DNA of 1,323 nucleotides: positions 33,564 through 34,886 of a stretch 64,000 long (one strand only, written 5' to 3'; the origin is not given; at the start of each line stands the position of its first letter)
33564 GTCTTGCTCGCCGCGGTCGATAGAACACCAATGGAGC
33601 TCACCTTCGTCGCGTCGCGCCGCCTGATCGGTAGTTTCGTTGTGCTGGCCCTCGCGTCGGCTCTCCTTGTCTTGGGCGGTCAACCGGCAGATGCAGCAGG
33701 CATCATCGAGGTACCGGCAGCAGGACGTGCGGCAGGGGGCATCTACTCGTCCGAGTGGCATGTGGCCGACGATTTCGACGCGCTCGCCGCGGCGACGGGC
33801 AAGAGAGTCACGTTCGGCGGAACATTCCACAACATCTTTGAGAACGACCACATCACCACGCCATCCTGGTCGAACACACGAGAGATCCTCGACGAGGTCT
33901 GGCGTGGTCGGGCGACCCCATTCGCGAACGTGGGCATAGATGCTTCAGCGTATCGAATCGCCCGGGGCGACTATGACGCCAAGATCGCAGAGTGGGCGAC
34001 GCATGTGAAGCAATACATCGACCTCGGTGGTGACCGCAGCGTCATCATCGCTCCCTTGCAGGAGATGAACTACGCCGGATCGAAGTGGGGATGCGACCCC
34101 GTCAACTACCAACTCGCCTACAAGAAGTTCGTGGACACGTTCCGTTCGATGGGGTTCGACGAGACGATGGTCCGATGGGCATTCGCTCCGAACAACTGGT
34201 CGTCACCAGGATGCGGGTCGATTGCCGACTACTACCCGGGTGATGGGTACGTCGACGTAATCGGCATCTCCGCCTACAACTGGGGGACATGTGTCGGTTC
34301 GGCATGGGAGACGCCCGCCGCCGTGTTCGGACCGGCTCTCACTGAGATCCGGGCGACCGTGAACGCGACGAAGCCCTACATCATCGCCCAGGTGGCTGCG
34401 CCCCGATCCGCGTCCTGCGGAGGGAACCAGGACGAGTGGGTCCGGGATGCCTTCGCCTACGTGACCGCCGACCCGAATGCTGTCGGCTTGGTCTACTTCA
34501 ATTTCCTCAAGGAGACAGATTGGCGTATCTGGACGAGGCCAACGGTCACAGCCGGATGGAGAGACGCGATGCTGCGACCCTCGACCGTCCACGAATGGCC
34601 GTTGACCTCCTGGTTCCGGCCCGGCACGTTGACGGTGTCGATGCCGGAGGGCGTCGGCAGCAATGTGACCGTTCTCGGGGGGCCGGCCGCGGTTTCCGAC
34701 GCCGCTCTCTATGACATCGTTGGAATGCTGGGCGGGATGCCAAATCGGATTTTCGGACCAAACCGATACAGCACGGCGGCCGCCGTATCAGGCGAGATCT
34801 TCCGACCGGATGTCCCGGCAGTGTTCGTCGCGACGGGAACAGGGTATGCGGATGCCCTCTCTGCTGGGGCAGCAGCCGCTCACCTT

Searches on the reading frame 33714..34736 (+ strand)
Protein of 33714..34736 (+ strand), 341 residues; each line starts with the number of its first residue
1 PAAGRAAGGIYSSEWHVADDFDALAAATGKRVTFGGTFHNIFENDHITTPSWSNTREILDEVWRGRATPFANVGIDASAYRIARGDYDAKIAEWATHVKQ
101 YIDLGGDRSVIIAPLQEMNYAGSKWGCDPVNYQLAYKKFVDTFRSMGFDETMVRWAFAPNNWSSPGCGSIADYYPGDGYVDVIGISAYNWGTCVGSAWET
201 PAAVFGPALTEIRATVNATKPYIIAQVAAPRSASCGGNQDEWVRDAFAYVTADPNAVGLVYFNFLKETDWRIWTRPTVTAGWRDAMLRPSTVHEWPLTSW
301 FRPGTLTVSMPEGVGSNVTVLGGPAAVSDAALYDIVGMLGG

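Call 63: find_homologous_proteins(query=window:33714-34736:+, max_evalue=1e-10)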
Query window:33714-34736:+ (341 aa): 126 proteins with E <= 1e-10 among 3623 candidates; the best 120 are listed.
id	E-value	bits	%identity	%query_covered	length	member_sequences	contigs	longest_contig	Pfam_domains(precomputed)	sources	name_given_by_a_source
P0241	6.2e-171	586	72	100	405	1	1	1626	PF02156.22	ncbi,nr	ncbi:MAG: hypothetical protein M3094_04925, partial [Actinomycetia bacterium]|nr:hypothetical protei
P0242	4.1e-147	508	64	100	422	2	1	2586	PF04122.18,PF02156.22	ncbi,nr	ncbi:MAG: hypothetical protein GWP18_07150, partial [Proteobacteria bacterium]|nr:hypothetical prote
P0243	4.8e-142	491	74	82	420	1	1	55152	PF04122.18,PF02156.22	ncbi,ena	-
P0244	6.1e-141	488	79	76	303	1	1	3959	PF02156.22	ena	-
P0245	1.2e-125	437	64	91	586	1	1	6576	PF02156.22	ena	-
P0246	4.7e-116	406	57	90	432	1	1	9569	PF02156.22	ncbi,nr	ncbi:MAG TPA: hypothetical protein ENK55_12470, partial [Actinobacteria bacterium]|nr:hypothetical p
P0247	5.1e-116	406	59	89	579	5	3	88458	-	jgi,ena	-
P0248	1.4e-115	404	57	90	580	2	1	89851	PF02156.22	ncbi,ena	-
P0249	7.4e-115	402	58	89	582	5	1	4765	PF02156.22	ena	-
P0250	1.1e-114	401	57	96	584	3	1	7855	PF02156.22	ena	-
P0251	3.2e-114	400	60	89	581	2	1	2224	PF02156.22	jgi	jgi:hypothetical protein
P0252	1.6e-113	398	56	90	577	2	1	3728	-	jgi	jgi:hypothetical protein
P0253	1.3e-111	391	57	91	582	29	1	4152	PF02156.22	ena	-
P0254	2.5e-109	384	56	90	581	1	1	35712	PF02156.22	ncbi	-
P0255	4.4e-108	380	54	89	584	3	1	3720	-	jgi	jgi:hypothetical protein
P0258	3.7e-106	373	55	88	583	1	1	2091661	PF02156.22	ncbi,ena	-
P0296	4.9e-94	333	49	99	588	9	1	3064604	PF02156.22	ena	-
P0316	1.2e-84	303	48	87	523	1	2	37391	PF02156.22,PF00395.26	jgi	jgi:beta-mannanase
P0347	1.1e-66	243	42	90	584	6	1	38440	PF02156.22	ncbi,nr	ncbi:MAG: hypothetical protein HKN74_14365 [Acidimicrobiia bacterium]|nr:hypothetical protein [Acidi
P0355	1.4e-61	227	42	87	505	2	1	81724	PF00395.26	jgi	jgi:hypothetical protein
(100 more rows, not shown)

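Call 64: find_encoding_contigs(protein=P0243, flank=10000, max_places=2)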
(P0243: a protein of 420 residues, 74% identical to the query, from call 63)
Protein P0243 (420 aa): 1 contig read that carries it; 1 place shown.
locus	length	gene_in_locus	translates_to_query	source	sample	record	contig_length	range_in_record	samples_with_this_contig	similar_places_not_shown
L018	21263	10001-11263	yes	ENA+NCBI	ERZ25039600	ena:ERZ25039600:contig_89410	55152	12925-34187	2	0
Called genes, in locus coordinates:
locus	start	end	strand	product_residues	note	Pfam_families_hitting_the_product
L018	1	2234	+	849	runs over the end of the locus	PF13439:Glyco_transf_4, PF13579:Glyco_trans_4_4, PF20706:GT4-conflict, PF00534:Glycos_transf_1, PF13692:Glyco_trans_1_4, PF00535:Glycos_transf_2, PF10111:Glyco_tranf_2_2, PF13641:Glyco_tranf_2_3, +1 more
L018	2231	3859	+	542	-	PF13692:Glyco_trans_1_4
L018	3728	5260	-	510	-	PF02737:3HCDH_N (faint), PF03721:UDPG_MGDP_dh_N, PF00984:UDPG_MGDP_dh, PF03720:UDPG_MGDP_dh_C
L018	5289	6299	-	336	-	-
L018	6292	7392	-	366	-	PF13579:Glyco_trans_4_4 (weak), PF02350:Epimerase_2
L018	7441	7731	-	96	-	-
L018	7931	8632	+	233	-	PF13632:Glyco_trans_2_3, PF13641:Glyco_tranf_2_3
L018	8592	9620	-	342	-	PF13506:Glyco_transf_21 (weak), PF00535:Glycos_transf_2, PF13641:Glyco_tranf_2_3 (weak)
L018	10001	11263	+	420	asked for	PF02156:Glyco_hydro_26 (weak), PF04122:CW_binding_2 (weak)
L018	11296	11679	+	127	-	PF04122:CW_binding_2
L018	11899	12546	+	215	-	-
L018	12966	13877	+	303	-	PF04122:CW_binding_2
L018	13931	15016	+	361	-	PF21827:New_glue (weak), PF11258:DUF3048, PF17479:DUF3048_C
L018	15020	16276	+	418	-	PF01425:Amidase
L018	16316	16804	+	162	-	-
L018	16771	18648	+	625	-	PF01558:POR, PF01855:POR_N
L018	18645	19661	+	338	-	PF02775:TPP_enzyme_C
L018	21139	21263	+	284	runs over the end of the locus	PF02369:Big_1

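Call 65: find_encoding_contigs(protein=P0355, flank=10000, max_places=1)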
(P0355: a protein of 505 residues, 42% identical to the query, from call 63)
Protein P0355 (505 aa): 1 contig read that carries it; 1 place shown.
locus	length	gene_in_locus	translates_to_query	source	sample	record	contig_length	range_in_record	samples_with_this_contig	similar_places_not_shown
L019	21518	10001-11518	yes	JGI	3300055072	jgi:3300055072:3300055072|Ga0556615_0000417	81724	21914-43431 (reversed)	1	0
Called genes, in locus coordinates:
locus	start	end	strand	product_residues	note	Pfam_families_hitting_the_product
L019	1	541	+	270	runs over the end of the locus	PF09339:HTH_IclR (weak), PF12802:MarR_2 (weak), PF25213:HVO_A0261_N (faint), PF01047:MarR, PF01614:IclR_C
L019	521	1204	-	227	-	-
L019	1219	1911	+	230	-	PF12974:Phosphonate-bd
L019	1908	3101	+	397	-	PF01979:Amidohydro_1, PF07969:Amidohydro_3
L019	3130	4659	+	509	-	PF06253:MTTB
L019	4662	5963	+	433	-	PF01979:Amidohydro_1, PF07969:Amidohydro_3 (weak)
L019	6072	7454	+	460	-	-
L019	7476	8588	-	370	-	PF07786:HGSNAT_cat (weak)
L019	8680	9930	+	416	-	PF07690:MFS_1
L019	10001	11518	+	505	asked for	PF00395:SLH (faint)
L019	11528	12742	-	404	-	PF02655:ATP-grasp_3 (weak), PF02222:ATP-grasp (weak), PF13535:ATP-grasp_4 (faint)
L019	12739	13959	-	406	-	-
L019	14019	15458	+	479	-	PF08323:Glyco_transf_5, PF13439:Glyco_transf_4, PF00534:Glycos_transf_1, PF13692:Glyco_trans_1_4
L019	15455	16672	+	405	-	PF02786:CPSase_L_D2 (weak), PF02222:ATP-grasp, PF13535:ATP-grasp_4 (faint)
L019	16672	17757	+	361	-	PF00756:Esterase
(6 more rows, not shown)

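Call 66: find_encoding_contigs(protein=P0316, flank=10000, max_places=1)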
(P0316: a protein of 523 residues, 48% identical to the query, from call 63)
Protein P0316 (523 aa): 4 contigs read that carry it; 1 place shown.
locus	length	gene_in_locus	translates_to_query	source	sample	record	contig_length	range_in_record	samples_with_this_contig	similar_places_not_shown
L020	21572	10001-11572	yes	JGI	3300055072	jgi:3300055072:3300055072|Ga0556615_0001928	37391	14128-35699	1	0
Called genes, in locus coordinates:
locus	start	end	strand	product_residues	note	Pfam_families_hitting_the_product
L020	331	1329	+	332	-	PF01734:Patatin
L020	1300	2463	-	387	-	PF00999:Na_H_Exchanger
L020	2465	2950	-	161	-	PF25991:KhtT_N, PF02080:TrkA_C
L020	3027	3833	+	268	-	PF00144:Beta-lactamase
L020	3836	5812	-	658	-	PF00989:PAS, PF08448:PAS_4, PF13188:PAS_8, PF13426:PAS_9, PF08448:PAS_4, PF13426:PAS_9, PF00512:HisKA, PF02518:HATPase_c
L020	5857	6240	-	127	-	PF13473:Cupredoxin_1 (weak)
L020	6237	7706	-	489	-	PF00512:HisKA, PF02518:HATPase_c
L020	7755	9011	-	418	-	PF08281:Sigma70_r4_2 (weak)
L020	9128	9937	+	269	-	-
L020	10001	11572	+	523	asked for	PF02156:Glyco_hydro_26, PF00395:SLH (faint)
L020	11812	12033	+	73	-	-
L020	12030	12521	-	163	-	PF00484:Pro_CA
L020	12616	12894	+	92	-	-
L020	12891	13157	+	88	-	PF02311:AraC_binding (weak), PF07883:Cupin_2 (weak)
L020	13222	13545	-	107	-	PF13377:Peripla_BP_3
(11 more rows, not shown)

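Call 74: find_encoding_contigs(protein=P0347, flank=10000, max_places=1)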
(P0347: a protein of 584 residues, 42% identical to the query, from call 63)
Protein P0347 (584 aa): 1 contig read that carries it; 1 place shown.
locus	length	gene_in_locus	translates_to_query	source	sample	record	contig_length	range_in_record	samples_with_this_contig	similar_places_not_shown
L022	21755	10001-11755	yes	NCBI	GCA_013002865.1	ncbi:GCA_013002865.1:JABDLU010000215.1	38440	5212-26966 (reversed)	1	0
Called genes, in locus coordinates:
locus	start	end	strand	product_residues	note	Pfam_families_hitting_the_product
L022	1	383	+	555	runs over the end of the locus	PF13692:Glyco_trans_1_4 (weak)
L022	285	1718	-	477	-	PF19484:DUF6020 (faint)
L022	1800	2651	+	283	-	-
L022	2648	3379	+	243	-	PF13555:AAA_29 (faint), PF00005:ABC_tran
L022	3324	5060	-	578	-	PF13692:Glyco_trans_1_4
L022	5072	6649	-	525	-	-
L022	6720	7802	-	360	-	PF13579:Glyco_trans_4_4, PF02350:Epimerase_2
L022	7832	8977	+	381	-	PF00535:Glycos_transf_2, PF13641:Glyco_tranf_2_3, PF13632:Glyco_trans_2_3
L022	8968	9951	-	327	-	PF00535:Glycos_transf_2, PF13506:Glyco_transf_21 (faint), PF13641:Glyco_tranf_2_3 (weak), PF13632:Glyco_trans_2_3 (weak)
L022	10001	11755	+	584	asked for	PF02156:Glyco_hydro_26 (weak)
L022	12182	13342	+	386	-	PF00188:CAP (weak)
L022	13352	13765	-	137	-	PF09828:ChrB_C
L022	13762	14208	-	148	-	PF20229:ChrB_N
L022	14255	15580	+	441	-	PF02417:Chromate_transp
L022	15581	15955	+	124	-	PF01451:LMWPc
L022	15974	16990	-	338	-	PF00535:Glycos_transf_2, PF13641:Glyco_tranf_2_3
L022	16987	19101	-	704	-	PF08486:SpoIID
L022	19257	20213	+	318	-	PF02720:DUF222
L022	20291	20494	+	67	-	PF01844:HNH (weak)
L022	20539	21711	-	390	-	PF00581:Rhodanese, PF00899:ThiF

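Call 78: search_protein_families(library=pfam, proteins=[L018:19853-20551:+, L022:12182-13342:+, L022:5072-6649:-, L022:285-1718:-, L022:3324-5060:-], max_evalue=0.01)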
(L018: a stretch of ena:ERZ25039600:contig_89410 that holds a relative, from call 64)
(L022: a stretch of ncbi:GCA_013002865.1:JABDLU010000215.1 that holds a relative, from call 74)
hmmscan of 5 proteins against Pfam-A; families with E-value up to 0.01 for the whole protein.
L018:19853-20551:+ (233 aa): 1 family
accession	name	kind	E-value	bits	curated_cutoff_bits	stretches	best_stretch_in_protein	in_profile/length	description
PF00395.25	SLH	-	2.6e-11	43.8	20.8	2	56-98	2-44/44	S-layer homology domain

L022:12182-13342:+ (386 aa): 1 family
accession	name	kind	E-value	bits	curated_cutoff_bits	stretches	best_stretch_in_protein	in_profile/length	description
PF00188.32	CAP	-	3.9e-06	28.1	21.1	1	37-147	1-116/117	Cysteine-rich secretory protein family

L022:5072-6649:- (525 aa): 0 families

L022:285-1718:- (477 aa): 1 family
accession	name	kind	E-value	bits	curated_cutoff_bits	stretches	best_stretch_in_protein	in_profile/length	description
PF19484.4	DUF6020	-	1.5e-05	24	28.3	1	48-215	182-357/604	Family of unknown function (DUF6020)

L022:3324-5060:- (578 aa): 1 family
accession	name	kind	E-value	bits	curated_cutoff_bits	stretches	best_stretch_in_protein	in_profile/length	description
PF13692.12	Glyco_trans_1_4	-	1e-13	52.2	27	1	389-525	4-142/142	Glycosyl transferases group 1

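Call 79: find_encoding_contigs(protein=P0296, flank=10000, max_places=1)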
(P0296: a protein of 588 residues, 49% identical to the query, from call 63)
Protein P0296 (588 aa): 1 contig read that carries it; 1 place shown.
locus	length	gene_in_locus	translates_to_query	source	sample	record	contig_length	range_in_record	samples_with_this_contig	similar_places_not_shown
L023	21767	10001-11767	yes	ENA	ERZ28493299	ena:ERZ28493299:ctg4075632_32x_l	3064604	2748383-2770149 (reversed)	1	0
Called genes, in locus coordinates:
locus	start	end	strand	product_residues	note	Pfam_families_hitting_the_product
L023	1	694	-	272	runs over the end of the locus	PF13489:Methyltransf_23, PF08242:Methyltransf_12 (faint)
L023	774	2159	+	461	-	PF13578:Methyltransf_24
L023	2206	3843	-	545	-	PF13692:Glyco_trans_1_4 (weak)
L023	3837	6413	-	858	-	PF13439:Glyco_transf_4, PF13579:Glyco_trans_4_4 (weak), PF20706:GT4-conflict (weak), PF00534:Glycos_transf_1, PF13692:Glyco_trans_1_4, PF00535:Glycos_transf_2, PF10111:Glyco_tranf_2_2 (faint), PF13641:Glyco_tranf_2_3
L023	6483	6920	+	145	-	-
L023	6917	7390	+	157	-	PF08808:RES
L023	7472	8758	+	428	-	PF04932:Wzy_C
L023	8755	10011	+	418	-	-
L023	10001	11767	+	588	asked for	PF02156:Glyco_hydro_26 (weak)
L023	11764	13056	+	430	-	PF01551:Peptidase_M23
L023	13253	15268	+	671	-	PF00082:Peptidase_S8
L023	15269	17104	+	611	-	PF07995:GSDH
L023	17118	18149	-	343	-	PF00535:Glycos_transf_2, PF13641:Glyco_tranf_2_3, PF13632:Glyco_trans_2_3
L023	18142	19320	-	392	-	PF00535:Glycos_transf_2, PF13641:Glyco_tranf_2_3, PF26629:GT2_TM_C (weak)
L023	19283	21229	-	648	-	PF08486:SpoIID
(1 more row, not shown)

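Call 80: find_encoding_contigs(protein=P0258, flank=10000, max_places=1)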
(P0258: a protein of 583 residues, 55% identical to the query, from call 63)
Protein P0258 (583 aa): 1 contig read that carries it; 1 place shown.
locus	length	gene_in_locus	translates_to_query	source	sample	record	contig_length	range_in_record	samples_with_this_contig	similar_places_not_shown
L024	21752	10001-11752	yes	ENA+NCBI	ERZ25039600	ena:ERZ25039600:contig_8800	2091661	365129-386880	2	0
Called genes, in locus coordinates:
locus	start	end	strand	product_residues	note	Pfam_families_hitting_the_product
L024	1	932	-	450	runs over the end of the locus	PF21374:WsaF_N, PF13524:Glyco_trans_1_2 (faint), PF13692:Glyco_trans_1_4 (weak), PF22772:WsaF_C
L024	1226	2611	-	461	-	-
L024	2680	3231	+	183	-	PF00908:dTDP_sugar_isom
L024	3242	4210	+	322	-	PF01073:3Beta_HSD, PF01370:Epimerase, PF02719:Polysacc_synt_2, PF04321:RmlD_sub_bind, PF07993:NAD_binding_4, PF13460:NAD_binding_10, PF16363:GDP_Man_Dehyd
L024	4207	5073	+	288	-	PF00483:NTP_transferase, PF12804:NTP_transf_3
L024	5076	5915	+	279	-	PF01370:Epimerase, PF04321:RmlD_sub_bind, PF16363:GDP_Man_Dehyd, PF02719:Polysacc_synt_2 (weak)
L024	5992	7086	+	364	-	PF01370:Epimerase, PF04321:RmlD_sub_bind, PF16363:GDP_Man_Dehyd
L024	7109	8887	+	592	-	PF00535:Glycos_transf_2, PF13641:Glyco_tranf_2_3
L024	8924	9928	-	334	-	PF00535:Glycos_transf_2, PF13632:Glyco_trans_2_3 (weak)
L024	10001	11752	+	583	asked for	PF02156:Glyco_hydro_26 (weak)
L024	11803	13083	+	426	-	PF00188:CAP, PF13517:FG-GAP_3 (faint)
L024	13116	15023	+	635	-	PF13517:FG-GAP_3 (faint), PF00082:Peptidase_S8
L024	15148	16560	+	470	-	PF01551:Peptidase_M23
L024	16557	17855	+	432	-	PF03734:YkuD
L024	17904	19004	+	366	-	PF00535:Glycos_transf_2, PF10066:DUF2304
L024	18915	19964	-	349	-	PF00535:Glycos_transf_2, PF13641:Glyco_tranf_2_3, PF13632:Glyco_trans_2_3 (weak)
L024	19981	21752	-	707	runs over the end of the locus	PF08486:SpoIID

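Call 92: search_protein_families(library=pfam, proteins=[L024:10001-11752:+, L024:11803-13083:+, L024:13116-15023:+, L024:15148-16560:+, L024:16557-17855:+], max_evalue=0.1)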
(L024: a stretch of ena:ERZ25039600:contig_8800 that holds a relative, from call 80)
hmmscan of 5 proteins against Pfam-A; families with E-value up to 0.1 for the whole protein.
L024:10001-11752:+ (583 aa): 2 families
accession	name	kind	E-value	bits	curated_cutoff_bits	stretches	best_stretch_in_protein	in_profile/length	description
PF02156.21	Glyco_hydro_26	-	1.7e-06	28.1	20.2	1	138-218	152-231/311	Glycosyl hydrolase family 26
PF13517.12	FG-GAP_3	-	0.00038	21.4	26.9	1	436-494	1-56/61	FG-GAP-like repeat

L024:11803-13083:+ (426 aa): 2 families
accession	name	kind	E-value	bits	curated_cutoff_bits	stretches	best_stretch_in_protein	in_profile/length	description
PF00188.32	CAP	-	1.5e-12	48.9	21.1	1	57-165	1-115/117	Cysteine-rich secretory protein family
PF13517.12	FG-GAP_3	-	1.3e-05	26.1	26.9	1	281-340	1-57/61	FG-GAP-like repeat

L024:13116-15023:+ (635 aa): 2 families
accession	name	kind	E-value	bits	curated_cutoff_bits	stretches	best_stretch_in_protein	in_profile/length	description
PF00082.27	Peptidase_S8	-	2.7e-45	155.3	21.8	1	118-382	3-288/288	Subtilase family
PF13517.12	FG-GAP_3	-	1.4e-06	29.2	26.9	1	490-548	1-56/61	FG-GAP-like repeat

L024:15148-16560:+ (470 aa): 2 families
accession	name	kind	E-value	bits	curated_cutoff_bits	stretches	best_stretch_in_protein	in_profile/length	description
PF01551.29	Peptidase_M23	-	3.2e-13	50.1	28.7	1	86-206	2-96/96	Peptidase family M23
PF13517.12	FG-GAP_3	-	8.6e-05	23.5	26.9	1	321-380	1-57/61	FG-GAP-like repeat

L024:16557-17855:+ (432 aa): 1 family
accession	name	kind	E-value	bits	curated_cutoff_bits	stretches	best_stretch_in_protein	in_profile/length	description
PF03734.19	YkuD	-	4.3e-11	44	23.4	1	305-428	2-144/146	L,D-transpeptidase catalytic domain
